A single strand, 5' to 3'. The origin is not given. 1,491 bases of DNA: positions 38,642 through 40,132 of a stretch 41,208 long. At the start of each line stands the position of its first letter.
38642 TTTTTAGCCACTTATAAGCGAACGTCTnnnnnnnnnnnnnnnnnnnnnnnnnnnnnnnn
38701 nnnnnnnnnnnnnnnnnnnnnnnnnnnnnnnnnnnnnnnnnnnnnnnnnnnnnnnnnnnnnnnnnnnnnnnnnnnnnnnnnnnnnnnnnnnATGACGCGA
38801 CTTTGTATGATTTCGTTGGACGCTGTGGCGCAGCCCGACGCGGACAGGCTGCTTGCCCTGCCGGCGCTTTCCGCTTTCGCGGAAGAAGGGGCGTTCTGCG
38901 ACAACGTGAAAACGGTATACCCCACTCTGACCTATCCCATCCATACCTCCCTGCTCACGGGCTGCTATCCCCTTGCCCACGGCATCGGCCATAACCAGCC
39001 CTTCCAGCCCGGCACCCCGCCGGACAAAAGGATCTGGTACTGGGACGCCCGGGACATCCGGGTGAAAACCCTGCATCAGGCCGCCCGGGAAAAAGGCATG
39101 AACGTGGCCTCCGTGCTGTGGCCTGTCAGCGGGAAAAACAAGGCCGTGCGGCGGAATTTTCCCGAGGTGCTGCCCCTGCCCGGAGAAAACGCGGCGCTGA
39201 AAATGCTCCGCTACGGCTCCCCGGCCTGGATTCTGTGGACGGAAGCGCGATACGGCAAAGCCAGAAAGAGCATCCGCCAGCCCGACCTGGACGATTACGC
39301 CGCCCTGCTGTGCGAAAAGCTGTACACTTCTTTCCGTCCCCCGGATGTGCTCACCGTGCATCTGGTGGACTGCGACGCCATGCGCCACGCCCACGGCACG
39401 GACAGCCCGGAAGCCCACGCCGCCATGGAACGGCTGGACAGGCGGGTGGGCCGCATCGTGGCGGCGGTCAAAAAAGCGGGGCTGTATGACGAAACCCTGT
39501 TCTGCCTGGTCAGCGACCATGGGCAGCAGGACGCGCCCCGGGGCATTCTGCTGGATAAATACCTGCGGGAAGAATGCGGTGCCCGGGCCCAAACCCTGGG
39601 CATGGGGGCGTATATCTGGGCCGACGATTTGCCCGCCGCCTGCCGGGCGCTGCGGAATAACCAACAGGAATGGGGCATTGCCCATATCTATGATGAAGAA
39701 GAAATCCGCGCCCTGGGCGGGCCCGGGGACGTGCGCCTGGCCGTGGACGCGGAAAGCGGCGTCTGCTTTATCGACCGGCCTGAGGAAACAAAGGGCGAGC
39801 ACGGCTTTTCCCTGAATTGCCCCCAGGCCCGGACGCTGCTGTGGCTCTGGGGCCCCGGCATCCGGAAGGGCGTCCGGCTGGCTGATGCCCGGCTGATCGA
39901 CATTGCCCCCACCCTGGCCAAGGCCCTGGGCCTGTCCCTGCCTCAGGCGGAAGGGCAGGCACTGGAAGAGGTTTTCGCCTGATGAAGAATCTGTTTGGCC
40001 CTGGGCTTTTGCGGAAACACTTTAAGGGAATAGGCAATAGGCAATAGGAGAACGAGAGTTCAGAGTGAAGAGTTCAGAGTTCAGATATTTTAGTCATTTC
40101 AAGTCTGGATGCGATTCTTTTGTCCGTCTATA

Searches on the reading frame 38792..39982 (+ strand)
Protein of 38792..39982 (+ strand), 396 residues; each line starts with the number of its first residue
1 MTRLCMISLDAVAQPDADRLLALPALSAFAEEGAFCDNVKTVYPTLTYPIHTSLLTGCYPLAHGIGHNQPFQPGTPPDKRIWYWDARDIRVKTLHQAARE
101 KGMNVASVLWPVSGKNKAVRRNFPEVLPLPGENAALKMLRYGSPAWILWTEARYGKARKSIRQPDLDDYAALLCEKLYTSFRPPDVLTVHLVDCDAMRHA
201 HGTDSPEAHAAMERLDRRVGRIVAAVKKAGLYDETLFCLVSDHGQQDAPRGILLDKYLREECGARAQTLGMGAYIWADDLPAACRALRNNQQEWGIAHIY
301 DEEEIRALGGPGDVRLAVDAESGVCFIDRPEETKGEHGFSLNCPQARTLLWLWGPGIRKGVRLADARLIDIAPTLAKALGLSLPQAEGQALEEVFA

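Call 39: search_protein_families(library=pfam, proteins=[window:38792-39982:+])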
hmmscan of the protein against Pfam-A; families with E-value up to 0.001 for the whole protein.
window:38792-39982:+ (396 aa): 3 families
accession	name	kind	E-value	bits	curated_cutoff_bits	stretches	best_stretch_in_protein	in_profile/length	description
PF01663.27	Phosphodiest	-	5.3e-42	145.1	23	1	4-278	1-256/342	Type I phosphodiesterase / nucleotide pyrophosphatase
PF00884.28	Sulfatase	-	3.9e-09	36.7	25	1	211-378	209-298/301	Sulfatase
PF01676.23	Metalloenzyme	-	0.00016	21.8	24.3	1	183-246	144-203/252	Metalloenzyme superfamily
